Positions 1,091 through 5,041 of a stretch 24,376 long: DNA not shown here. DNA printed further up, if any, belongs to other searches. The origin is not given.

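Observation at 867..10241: Four-gene secreted cargo operon: T9SS beta-propeller protein + split YD-repeat shell + RHS toxin + immunity candidate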

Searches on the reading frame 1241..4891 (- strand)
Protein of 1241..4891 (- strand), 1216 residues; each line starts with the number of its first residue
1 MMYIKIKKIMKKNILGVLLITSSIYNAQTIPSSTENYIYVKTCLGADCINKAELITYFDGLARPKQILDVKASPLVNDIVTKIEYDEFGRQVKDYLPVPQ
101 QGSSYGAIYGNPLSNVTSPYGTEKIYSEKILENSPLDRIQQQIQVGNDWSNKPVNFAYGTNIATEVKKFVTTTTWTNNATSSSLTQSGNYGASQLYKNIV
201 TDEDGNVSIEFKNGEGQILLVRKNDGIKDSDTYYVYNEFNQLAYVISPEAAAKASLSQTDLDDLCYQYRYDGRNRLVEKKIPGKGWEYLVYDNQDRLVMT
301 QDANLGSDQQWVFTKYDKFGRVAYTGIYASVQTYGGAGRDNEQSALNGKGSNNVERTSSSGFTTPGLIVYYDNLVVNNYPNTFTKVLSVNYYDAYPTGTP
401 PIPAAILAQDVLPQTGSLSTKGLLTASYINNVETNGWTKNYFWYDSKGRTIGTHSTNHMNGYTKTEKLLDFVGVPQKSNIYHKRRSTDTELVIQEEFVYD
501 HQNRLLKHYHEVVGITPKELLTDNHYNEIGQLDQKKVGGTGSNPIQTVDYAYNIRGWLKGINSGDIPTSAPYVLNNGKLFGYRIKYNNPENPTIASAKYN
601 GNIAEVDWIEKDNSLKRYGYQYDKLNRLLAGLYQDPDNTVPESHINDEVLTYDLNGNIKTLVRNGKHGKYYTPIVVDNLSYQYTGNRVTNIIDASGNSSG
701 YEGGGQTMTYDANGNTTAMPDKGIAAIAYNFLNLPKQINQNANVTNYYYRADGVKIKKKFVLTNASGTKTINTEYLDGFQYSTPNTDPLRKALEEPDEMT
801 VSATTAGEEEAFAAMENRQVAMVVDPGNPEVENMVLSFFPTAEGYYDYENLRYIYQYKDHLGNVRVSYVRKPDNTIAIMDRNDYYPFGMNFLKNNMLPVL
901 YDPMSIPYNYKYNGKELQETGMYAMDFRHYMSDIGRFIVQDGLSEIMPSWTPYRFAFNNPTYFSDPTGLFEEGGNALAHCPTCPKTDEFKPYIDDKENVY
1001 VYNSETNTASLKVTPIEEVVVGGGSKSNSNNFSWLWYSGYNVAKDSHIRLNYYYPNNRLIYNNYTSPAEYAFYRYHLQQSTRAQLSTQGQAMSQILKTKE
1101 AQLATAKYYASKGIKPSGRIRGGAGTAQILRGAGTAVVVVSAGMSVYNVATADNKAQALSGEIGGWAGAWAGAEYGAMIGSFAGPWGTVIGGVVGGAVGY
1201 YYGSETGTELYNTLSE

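Call 4: search_protein_families(library=pfam, proteins=[window:1241-4891:-], max_evalue=0.01)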
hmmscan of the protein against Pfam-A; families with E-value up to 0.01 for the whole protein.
window:1241-4891:- (1216 aa): 2 families
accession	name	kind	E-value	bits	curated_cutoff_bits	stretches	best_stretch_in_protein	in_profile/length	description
PF20041.5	DUF6443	-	7.4e-30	104.4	27.8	1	50-157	21-134/137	Domain of unknown function (DUF6443)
PF13488.11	Gly-zipper_Omp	-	0.00036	20.8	25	1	1168-1206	2-42/46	Glycine zipper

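Call 5: search_protein_families(library=ncbifam, proteins=[window:1241-4891:-], max_evalue=0.01)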
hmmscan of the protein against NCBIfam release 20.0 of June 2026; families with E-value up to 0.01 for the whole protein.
window:1241-4891:- (1216 aa): 2 families
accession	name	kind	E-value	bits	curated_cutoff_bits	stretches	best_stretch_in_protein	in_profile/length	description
TIGR03696.1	Rhs_assc_core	domain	3.8e-13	49.7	32.5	1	884-969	1-76/76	RHS repeat-associated core domain-containing protein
NF040506.1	PG0870_Nterm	domain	0.008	16.3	50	0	975-1001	9-35/56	PG0870-related protein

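Call 15: search_solved_structures(query=window:1241-4891:-, max_evalue=1)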
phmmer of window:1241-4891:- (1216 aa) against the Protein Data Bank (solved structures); distinct sequences matched with E-value up to 1: 2.
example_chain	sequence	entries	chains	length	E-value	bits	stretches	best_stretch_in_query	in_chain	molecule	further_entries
7q97_A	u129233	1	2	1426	3.2e-05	25.1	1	221-327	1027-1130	Rhs family protein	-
8cp6_B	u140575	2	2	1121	0.0065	17.4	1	917-969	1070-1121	Toxin protein Tse5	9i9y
